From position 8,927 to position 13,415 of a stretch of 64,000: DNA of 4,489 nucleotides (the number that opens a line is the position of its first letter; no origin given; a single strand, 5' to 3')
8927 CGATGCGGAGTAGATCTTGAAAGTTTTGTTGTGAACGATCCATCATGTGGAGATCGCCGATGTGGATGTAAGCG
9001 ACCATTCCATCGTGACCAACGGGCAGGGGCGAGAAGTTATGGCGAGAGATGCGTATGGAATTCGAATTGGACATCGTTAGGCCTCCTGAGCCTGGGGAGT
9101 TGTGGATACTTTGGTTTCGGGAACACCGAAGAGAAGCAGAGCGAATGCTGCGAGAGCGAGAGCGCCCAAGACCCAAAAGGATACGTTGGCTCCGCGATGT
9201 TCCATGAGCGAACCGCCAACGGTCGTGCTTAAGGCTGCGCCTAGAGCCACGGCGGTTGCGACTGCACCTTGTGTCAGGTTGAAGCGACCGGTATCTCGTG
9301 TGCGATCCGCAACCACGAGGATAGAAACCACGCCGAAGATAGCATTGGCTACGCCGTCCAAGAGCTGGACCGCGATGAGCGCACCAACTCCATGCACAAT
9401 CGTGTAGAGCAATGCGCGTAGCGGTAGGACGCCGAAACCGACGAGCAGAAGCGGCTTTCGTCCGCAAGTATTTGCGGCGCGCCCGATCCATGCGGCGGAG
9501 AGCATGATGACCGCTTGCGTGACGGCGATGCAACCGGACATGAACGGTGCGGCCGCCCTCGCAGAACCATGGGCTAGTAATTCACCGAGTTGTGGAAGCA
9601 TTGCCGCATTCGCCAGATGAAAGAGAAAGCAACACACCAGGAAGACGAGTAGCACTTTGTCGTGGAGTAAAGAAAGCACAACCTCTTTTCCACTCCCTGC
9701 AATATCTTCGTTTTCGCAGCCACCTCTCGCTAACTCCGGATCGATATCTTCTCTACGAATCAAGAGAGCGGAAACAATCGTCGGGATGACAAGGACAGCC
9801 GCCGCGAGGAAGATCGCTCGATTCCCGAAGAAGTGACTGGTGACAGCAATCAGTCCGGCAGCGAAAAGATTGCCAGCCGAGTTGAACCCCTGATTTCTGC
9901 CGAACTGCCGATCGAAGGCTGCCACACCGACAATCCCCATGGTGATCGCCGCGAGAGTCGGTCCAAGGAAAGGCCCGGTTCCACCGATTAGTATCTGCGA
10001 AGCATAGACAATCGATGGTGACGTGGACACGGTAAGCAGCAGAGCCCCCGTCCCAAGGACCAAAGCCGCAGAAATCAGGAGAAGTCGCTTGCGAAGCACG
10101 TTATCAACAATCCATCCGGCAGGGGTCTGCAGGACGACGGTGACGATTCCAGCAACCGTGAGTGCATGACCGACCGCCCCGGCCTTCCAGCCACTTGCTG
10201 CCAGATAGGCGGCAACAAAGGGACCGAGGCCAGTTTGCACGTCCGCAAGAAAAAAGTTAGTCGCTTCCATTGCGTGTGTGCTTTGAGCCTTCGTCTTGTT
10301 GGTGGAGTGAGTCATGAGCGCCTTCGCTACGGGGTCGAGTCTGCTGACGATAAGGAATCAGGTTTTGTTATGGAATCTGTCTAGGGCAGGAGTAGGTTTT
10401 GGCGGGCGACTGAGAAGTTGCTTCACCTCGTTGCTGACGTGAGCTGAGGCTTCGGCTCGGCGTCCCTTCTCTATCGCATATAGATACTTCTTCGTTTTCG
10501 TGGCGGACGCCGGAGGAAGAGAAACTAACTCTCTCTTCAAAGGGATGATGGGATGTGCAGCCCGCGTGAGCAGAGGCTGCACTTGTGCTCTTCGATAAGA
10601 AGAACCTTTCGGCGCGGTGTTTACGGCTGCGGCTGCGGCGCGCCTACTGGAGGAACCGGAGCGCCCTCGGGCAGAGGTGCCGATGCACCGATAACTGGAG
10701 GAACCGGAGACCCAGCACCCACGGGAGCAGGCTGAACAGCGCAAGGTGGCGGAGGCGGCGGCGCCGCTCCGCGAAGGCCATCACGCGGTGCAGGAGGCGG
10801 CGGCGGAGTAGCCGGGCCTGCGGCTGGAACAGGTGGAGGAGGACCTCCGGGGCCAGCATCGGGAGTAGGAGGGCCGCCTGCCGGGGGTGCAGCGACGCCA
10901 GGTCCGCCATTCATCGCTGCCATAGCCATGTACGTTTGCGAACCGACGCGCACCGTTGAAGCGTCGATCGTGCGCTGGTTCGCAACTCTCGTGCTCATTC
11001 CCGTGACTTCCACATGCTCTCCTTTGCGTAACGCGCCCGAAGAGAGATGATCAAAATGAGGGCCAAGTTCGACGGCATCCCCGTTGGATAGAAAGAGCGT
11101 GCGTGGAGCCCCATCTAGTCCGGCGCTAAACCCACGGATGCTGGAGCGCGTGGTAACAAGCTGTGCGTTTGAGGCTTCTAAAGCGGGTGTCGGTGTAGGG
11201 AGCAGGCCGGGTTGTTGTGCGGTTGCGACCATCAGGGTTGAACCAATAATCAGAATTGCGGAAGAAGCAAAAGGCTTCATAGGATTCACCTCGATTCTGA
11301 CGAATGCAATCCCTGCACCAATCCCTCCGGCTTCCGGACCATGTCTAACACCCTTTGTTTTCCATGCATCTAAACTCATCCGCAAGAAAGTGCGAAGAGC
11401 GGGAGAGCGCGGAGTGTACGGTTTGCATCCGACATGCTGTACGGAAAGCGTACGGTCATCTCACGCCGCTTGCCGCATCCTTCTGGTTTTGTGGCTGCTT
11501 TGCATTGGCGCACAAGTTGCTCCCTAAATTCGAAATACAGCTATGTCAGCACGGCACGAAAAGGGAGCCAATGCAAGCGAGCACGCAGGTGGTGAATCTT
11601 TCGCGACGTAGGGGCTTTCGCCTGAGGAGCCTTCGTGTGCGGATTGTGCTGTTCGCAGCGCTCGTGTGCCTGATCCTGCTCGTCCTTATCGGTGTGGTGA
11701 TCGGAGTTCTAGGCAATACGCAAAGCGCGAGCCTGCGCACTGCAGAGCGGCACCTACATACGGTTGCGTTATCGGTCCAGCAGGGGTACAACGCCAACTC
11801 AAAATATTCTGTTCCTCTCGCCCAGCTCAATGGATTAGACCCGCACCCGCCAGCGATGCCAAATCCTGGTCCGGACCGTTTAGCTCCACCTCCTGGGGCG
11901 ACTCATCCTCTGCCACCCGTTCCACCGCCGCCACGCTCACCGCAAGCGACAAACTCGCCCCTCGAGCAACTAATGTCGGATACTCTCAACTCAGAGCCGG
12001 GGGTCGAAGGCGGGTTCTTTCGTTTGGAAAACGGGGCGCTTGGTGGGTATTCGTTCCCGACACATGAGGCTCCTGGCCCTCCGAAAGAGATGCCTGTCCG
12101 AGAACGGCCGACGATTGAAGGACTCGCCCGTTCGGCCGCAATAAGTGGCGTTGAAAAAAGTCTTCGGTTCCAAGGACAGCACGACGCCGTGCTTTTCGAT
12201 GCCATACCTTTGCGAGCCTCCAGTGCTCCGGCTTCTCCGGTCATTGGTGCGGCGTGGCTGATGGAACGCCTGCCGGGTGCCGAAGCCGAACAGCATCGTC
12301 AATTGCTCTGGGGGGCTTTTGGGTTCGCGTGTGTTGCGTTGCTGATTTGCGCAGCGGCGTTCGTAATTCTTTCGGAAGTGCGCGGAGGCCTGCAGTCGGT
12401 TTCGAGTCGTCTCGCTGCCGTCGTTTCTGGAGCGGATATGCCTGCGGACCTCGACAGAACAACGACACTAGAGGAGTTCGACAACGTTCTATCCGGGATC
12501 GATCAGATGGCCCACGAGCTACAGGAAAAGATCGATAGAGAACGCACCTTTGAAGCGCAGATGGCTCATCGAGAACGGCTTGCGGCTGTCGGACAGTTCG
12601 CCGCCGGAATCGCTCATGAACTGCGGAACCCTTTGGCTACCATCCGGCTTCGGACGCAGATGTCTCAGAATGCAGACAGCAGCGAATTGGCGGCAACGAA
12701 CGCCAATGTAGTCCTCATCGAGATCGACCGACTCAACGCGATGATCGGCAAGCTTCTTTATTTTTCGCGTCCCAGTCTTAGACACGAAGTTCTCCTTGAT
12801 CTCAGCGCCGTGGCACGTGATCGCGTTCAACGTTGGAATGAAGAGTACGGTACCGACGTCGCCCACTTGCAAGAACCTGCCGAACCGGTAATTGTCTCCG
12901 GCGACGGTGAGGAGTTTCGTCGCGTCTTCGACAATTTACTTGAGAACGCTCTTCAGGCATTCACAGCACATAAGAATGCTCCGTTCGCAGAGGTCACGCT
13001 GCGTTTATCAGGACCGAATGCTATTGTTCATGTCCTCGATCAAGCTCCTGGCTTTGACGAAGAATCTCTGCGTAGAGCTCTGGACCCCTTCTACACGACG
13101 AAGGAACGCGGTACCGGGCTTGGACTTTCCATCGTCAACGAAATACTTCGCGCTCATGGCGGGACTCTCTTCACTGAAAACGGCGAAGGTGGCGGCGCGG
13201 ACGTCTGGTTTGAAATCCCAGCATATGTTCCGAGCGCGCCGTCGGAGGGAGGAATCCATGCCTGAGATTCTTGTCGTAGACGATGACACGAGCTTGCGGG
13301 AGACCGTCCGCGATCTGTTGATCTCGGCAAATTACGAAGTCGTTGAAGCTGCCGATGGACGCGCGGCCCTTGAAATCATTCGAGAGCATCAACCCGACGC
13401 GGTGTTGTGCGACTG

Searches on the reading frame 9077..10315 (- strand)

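Call 66: search_protein_families(library=pfam, proteins=[window:9077-10315:-], max_evalue=0.001)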
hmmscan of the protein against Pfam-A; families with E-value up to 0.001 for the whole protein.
window:9077-10315:- (412 aa): 2 families
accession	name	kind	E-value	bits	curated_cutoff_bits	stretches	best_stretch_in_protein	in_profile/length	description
PF07690.21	MFS_1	-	1.6e-33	116.5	33.4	2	21-277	6-262/347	Major Facilitator Superfamily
PF12832.13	MFS_1_like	-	1.2e-11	44.7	25.2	1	18-380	6-371/373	MFS_1 like family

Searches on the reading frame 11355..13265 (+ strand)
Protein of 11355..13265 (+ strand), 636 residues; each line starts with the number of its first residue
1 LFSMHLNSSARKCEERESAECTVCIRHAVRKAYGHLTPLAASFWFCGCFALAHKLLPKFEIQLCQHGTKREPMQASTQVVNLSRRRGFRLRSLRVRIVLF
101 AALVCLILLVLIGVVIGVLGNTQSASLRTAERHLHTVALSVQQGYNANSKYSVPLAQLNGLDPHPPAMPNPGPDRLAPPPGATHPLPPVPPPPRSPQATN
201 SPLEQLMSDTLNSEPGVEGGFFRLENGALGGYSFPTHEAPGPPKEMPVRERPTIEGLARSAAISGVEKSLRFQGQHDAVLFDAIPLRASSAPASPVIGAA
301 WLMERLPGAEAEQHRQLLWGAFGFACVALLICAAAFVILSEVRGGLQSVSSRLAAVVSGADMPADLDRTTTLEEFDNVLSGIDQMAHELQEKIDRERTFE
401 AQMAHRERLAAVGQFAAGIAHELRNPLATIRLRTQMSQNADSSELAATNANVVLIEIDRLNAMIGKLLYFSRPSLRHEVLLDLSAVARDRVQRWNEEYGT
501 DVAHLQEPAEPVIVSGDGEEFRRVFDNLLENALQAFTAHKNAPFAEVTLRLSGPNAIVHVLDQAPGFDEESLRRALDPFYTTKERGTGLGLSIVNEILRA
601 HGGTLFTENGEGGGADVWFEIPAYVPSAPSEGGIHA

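Call 66: search_protein_families(library=pfam, proteins=[window:11355-13265:+], max_evalue=0.001)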
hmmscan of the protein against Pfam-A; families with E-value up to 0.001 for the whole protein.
window:11355-13265:+ (636 aa): 3 families
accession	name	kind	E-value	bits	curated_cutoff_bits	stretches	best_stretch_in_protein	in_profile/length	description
PF02518.31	HATPase_c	-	2.4e-20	73.4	26.4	1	516-623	1-109/111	Histidine kinase-, DNA gyrase B-, and HSP90-like ATPase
PF00512.31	HisKA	-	1.5e-13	51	26.9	1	412-472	2-62/66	His Kinase A (phospho-acceptor) domain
PF14501.12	HATPase_c_5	-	2e-05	24.9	22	1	521-611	6-92/102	GHKL domain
